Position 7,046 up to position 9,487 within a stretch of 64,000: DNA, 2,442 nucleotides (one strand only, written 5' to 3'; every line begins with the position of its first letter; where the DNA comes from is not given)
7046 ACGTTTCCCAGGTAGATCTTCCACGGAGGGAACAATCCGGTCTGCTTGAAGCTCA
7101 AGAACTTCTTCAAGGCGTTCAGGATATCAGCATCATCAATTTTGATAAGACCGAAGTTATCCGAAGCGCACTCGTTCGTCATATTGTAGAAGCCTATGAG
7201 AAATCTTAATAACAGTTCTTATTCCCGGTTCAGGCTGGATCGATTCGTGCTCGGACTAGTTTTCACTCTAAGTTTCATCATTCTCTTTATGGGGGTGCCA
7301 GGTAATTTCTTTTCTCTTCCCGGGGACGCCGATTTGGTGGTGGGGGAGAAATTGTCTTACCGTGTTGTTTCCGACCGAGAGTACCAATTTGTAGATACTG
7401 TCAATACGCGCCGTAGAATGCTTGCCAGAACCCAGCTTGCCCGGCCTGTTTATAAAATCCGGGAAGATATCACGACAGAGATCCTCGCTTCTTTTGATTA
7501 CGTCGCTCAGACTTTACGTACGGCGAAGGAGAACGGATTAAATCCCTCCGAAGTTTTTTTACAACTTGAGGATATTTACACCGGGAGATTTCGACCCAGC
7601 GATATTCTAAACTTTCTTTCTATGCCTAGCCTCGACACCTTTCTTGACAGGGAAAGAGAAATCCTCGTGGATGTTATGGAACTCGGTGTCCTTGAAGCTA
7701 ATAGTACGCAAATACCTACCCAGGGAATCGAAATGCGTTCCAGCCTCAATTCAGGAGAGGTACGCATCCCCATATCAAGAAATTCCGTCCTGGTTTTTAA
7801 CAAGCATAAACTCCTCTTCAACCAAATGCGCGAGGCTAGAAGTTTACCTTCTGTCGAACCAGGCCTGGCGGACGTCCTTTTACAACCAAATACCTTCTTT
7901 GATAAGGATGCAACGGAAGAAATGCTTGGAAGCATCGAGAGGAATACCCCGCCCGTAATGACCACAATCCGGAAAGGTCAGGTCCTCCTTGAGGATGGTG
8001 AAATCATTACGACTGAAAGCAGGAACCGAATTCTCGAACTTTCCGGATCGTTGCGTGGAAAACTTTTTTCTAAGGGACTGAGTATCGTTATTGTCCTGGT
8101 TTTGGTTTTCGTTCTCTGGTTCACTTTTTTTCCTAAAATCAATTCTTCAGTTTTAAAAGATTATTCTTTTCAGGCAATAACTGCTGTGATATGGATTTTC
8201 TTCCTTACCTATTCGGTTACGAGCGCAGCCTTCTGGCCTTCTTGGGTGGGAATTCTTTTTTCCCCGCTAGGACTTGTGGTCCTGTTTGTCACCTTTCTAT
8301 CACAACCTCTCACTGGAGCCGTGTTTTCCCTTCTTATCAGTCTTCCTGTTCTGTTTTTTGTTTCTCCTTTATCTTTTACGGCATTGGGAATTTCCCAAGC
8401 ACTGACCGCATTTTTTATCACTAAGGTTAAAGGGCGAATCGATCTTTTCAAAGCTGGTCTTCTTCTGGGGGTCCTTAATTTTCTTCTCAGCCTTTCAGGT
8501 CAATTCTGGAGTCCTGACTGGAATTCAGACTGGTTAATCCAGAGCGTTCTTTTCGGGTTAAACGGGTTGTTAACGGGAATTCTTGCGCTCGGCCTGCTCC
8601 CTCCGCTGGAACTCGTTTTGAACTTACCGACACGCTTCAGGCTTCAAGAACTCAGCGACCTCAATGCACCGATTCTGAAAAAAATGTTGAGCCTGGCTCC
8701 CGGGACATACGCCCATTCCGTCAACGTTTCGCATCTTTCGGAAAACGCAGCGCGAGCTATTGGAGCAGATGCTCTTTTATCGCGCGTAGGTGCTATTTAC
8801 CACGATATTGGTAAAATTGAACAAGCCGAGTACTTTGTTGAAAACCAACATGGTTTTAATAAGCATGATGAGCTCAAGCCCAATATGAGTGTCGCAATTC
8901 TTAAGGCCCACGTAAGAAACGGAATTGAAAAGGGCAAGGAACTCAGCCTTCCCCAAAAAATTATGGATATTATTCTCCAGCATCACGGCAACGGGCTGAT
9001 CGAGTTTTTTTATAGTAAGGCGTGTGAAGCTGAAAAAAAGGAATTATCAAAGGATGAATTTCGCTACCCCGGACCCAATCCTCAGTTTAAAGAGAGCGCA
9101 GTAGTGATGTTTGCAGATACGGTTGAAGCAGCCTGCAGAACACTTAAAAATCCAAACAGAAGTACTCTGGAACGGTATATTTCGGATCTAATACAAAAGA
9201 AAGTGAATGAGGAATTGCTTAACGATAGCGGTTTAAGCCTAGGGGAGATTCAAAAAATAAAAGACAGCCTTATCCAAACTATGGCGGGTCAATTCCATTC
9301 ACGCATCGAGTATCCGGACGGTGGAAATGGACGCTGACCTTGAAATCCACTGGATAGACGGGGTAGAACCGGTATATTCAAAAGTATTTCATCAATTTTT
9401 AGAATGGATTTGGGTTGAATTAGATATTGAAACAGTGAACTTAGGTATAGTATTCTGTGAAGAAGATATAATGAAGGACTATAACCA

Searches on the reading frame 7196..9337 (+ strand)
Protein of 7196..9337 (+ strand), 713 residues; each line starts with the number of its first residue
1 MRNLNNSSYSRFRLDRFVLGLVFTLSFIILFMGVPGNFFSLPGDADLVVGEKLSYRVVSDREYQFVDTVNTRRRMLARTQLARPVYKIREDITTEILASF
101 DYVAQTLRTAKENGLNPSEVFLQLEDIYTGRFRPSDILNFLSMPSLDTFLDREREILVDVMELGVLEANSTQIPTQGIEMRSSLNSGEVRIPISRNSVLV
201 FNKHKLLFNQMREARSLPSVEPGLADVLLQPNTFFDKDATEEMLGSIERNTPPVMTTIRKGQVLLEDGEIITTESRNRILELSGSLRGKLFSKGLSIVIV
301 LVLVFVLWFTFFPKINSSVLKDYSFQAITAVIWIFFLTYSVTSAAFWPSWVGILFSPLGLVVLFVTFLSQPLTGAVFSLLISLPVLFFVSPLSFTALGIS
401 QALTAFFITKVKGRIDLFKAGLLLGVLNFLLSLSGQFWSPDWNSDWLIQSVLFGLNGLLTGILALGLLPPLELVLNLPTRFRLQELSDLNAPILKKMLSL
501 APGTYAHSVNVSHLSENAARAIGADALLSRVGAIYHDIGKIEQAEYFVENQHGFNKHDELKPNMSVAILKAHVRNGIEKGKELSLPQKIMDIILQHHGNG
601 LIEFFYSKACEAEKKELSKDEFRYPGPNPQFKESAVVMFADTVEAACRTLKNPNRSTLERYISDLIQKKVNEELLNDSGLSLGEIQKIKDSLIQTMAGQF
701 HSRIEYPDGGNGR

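Call 22: find_encoding_contigs(protein=window:7196-9337:+, flank=10000, max_places=1)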
Protein window:7196-9337:+ (713 aa): 2 contigs read that carry it; 1 place shown.
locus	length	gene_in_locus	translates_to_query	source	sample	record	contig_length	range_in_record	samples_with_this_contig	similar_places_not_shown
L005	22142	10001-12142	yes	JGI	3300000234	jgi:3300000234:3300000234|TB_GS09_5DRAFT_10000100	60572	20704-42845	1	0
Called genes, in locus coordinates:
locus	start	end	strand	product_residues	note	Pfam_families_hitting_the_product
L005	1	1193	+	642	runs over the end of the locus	PF01496:V_ATPase_I (faint)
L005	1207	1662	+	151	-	PF00137:ATP-synt_C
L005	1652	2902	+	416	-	-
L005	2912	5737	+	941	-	PF00005:ABC_tran (faint), PF02463:SMC_N (faint), PF03193:RsgA_GTPase (faint), PF13175:AAA_15 (faint), PF13191:AAA_16 (faint), PF13304:AAA_21 (faint), PF17760:UvrA_inter, PF17755:UvrA_DNA-bind, +3 more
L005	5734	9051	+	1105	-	-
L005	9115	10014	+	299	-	PF13245:AAA_19 (faint), PF13401:AAA_22 (faint), PF02562:PhoH, PF13604:AAA_30 (weak)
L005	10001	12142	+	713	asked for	PF07697:7TMR-HDED, PF07698:7TM-7TMR_HD, PF01966:HD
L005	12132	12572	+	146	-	PF02130:YbeY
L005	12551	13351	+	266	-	PF00571:CBS (faint), PF03471:CorC_HlyC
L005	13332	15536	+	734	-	PF12895:ANAPC3 (faint), PF23914:TPR_CcmH_CycH (weak), PF00515:TPR_1 (faint), PF07719:TPR_2 (faint), PF13181:TPR_8 (faint), PF13414:TPR_11 (faint), PF13424:TPR_12 (faint), PF13428:TPR_14 (faint), +4 more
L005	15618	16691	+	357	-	PF00044:Gp_dh_N, PF02800:Gp_dh_C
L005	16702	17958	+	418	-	PF00162:PGK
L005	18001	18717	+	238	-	PF00121:TIM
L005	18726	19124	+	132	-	PF03840:SecG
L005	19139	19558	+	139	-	-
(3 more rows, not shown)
